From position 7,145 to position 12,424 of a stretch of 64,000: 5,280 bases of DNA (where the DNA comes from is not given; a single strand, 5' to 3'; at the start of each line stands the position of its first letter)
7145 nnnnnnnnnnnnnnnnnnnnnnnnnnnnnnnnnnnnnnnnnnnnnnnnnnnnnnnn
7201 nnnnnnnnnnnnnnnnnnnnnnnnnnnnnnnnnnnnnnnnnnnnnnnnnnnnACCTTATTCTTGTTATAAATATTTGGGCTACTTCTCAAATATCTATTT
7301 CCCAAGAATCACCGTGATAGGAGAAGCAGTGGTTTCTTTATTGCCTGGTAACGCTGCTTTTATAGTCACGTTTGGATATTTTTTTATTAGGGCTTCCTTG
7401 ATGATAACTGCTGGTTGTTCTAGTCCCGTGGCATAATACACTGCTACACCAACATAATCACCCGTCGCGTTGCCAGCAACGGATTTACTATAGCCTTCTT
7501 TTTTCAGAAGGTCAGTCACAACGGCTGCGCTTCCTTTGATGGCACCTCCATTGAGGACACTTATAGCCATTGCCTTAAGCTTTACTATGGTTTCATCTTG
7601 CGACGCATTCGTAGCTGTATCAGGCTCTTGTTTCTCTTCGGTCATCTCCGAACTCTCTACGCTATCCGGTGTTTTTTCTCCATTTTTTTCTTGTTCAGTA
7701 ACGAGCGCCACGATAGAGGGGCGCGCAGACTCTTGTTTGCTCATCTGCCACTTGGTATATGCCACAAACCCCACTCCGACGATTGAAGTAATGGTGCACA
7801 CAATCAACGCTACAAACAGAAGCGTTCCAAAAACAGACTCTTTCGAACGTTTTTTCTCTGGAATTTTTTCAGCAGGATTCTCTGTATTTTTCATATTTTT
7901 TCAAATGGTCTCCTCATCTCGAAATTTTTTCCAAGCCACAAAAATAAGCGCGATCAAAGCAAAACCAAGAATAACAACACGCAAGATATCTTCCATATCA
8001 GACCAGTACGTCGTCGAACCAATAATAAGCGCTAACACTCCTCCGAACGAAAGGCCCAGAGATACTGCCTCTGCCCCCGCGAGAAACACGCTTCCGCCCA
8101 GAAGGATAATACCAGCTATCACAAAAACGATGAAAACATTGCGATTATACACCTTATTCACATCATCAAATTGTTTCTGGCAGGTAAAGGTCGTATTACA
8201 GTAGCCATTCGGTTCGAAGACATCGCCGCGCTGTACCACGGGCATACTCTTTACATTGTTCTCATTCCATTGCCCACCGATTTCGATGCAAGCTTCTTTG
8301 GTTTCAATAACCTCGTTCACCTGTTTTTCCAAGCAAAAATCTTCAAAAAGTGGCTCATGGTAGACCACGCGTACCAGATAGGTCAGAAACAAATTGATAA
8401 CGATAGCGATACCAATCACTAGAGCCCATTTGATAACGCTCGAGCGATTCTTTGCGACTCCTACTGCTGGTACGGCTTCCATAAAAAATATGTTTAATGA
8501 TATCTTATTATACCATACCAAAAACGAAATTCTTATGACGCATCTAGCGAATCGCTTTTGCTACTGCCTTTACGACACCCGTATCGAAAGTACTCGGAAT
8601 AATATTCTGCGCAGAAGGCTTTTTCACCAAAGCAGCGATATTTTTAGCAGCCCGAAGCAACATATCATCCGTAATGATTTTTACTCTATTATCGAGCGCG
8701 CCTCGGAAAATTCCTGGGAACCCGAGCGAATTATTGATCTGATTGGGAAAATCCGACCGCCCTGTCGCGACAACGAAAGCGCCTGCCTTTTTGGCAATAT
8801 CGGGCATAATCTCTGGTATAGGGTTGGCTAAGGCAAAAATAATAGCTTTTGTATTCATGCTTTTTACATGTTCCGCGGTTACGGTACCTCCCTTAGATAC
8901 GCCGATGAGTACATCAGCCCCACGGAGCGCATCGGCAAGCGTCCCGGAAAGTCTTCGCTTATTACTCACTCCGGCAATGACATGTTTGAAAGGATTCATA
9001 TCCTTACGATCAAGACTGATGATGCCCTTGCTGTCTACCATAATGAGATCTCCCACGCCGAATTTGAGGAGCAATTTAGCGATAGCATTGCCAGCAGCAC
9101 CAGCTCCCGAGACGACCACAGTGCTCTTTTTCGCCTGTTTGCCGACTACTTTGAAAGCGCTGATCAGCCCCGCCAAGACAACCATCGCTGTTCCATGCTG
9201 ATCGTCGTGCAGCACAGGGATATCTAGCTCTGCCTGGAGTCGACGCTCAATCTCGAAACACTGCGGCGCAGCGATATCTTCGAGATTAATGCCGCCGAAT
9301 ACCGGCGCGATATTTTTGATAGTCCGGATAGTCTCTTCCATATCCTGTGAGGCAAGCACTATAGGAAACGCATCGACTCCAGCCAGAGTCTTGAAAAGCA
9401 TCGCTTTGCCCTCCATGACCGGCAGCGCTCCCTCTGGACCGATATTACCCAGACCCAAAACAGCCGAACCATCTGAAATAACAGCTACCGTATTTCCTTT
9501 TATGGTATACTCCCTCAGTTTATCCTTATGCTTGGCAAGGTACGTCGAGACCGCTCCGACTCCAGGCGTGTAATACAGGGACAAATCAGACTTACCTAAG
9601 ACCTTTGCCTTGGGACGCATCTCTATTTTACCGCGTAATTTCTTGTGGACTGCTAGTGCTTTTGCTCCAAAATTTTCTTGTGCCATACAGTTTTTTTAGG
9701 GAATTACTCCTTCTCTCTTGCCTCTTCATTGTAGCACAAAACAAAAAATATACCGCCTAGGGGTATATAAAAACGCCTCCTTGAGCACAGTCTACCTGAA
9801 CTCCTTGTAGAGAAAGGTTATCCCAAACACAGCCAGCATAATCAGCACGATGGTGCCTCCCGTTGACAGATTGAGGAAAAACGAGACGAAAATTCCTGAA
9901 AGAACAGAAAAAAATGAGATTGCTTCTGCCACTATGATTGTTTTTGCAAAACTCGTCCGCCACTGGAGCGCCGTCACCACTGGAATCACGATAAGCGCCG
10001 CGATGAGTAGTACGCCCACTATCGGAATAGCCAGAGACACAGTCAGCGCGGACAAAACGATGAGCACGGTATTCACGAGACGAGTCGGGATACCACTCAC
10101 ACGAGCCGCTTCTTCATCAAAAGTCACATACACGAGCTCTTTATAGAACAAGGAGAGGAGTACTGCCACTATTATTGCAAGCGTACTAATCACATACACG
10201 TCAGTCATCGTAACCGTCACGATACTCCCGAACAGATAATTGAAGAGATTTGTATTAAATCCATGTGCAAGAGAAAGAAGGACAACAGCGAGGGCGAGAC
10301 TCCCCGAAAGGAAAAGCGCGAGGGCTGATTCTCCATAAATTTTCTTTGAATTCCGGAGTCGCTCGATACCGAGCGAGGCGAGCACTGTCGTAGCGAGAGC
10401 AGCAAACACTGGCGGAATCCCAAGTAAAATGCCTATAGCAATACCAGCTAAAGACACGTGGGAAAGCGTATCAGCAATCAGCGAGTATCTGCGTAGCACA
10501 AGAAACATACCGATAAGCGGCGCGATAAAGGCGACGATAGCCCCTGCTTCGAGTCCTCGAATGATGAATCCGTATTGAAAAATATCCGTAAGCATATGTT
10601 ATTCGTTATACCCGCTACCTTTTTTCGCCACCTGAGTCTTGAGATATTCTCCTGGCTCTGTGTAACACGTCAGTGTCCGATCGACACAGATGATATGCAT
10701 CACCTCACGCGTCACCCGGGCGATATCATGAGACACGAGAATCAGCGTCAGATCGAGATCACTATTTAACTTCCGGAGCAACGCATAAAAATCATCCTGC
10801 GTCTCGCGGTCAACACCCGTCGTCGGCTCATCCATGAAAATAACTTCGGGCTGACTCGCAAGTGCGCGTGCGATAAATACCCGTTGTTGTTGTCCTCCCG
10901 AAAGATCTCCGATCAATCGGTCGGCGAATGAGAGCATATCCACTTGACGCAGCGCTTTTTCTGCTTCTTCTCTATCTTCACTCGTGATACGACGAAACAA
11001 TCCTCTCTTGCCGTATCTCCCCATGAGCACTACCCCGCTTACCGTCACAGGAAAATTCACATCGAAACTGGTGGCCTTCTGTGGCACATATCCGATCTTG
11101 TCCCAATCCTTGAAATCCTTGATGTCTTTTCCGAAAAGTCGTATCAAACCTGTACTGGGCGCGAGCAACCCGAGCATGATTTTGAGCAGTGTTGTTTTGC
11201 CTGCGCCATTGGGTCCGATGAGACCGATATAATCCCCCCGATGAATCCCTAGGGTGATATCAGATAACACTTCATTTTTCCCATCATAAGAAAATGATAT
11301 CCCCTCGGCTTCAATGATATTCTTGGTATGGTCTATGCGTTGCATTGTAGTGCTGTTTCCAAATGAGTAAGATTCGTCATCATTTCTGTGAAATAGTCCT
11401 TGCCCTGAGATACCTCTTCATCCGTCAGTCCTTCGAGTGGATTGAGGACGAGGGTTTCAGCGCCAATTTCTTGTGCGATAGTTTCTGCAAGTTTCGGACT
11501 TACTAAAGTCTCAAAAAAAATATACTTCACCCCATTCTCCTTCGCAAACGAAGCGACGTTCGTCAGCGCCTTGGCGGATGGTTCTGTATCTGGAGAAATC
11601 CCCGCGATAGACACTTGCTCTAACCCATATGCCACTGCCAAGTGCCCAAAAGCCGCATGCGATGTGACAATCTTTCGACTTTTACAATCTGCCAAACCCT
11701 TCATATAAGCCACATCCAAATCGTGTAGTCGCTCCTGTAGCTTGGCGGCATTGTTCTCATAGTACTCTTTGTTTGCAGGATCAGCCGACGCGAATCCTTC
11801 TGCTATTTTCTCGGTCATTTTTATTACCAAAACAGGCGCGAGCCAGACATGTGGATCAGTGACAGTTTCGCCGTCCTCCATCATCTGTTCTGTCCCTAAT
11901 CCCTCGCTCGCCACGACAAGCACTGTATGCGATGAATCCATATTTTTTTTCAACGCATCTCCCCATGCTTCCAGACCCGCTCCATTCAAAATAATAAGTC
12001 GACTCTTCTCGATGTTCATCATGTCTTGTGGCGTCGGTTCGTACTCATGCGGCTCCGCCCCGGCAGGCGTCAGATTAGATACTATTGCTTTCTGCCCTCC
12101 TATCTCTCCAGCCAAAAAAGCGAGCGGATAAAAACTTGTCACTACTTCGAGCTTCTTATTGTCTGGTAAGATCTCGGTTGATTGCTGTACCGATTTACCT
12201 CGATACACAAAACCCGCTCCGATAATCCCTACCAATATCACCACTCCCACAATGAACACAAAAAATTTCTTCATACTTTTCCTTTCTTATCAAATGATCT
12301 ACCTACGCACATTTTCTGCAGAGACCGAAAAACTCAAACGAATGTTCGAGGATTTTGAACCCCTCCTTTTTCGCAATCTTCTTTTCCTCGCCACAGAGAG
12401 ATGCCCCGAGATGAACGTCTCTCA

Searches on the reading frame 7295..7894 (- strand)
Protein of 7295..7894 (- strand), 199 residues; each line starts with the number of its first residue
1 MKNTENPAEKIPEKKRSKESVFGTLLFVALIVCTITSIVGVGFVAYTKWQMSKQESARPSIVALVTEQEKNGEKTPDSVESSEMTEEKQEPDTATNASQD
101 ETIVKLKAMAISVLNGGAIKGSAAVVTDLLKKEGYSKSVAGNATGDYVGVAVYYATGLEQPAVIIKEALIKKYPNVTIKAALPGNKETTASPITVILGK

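Call 9: search_protein_families(library=pfam, proteins=[window:7295-7894:-], max_evalue=0.0001)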
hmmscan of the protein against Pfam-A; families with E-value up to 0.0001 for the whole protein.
window:7295-7894:- (199 aa): 1 family
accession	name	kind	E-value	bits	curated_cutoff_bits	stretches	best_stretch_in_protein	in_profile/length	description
PF13399.11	LytR_C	-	1.9e-09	38.8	22.2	1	110-199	3-84/86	LytR cell envelope-related transcriptional attenuator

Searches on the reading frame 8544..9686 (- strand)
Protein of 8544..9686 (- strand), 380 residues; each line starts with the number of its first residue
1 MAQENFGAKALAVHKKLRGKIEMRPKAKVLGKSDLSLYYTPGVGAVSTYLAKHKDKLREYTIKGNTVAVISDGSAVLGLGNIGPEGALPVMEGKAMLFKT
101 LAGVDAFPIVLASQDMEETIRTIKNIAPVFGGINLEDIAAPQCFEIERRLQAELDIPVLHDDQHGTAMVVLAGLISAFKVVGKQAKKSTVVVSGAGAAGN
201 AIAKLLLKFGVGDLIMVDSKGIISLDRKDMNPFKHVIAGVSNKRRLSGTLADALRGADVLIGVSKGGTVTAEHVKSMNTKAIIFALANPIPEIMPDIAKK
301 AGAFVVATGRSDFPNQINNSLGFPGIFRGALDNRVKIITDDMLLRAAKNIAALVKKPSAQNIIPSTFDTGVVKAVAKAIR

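Call 9: search_protein_families(library=pfam, proteins=[window:8544-9686:-], max_evalue=0.0001)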
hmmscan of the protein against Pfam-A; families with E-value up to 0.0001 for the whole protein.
window:8544-9686:- (380 aa): 3 families
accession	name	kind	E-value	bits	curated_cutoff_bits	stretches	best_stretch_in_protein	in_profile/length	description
PF00390.24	malic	-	1.8e-27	96.8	23.1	1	22-151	5-182/182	Malic enzyme, N-terminal domain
PF03949.21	Malic_M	-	2.2e-23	83.3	23.5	1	165-365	3-238/258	Malic enzyme, NAD binding domain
PF00899.27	ThiF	-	3.3e-05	23.6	28.1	1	183-219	16-52/238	ThiF family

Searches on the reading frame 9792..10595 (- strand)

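Call 9: search_protein_families(library=pfam, proteins=[window:9792-10595:-], max_evalue=0.0001)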
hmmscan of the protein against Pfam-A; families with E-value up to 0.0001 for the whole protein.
window:9792-10595:- (267 aa): 2 families
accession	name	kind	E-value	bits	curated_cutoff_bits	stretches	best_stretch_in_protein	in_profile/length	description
PF00950.22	ABC-3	-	3e-67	227.3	20.1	1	7-263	1-257/258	ABC 3 transport family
PF01032.23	FecCD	-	1e-05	25.2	26.5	1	16-262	80-306/311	FecCD transport family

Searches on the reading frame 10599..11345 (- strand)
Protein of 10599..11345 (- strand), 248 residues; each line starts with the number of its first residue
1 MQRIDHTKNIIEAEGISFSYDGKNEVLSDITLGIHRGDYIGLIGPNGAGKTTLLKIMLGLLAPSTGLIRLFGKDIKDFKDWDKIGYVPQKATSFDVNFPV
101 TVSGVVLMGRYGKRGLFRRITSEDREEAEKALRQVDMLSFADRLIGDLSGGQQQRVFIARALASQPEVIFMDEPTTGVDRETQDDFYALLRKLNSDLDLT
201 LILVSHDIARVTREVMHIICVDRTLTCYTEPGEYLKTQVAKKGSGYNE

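Call 9: search_protein_families(library=pfam, proteins=[window:10599-11345:-], max_evalue=0.0001)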
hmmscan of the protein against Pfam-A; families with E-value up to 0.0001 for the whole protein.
window:10599-11345:- (248 aa): 3 families
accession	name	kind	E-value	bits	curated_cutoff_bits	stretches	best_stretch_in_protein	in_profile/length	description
PF00005.33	ABC_tran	-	3.4e-32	112.3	25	1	27-176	1-137/137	ABC transporter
PF13304.12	AAA_21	-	1.7e-10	41.9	27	0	41-66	3-28/304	AAA domain, putative AbiEii toxin, Type IV TA system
PF00004.35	AAA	-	5.7e-05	24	21.2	0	42-61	3-22/131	ATPase family associated with various cellular activities (AAA)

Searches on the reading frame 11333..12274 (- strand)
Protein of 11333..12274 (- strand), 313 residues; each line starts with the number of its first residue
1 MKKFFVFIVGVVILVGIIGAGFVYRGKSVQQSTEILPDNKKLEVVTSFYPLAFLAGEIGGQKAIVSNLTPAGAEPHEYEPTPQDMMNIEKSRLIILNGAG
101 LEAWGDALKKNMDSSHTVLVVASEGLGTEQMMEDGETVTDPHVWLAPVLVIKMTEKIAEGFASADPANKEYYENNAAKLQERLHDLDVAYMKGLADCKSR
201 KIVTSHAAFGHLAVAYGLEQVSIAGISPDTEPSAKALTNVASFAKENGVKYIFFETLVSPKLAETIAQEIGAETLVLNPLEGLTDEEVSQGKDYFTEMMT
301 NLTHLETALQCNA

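Call 9: search_protein_families(library=pfam, proteins=[window:11333-12274:-], max_evalue=0.0001)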
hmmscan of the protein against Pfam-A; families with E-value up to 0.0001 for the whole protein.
window:11333-12274:- (313 aa): 1 family
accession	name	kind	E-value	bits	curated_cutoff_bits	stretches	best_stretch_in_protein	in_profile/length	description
PF01297.22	ZnuA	-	1.4e-82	277.6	29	1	44-308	1-263/263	Zinc-uptake complex component A periplasmic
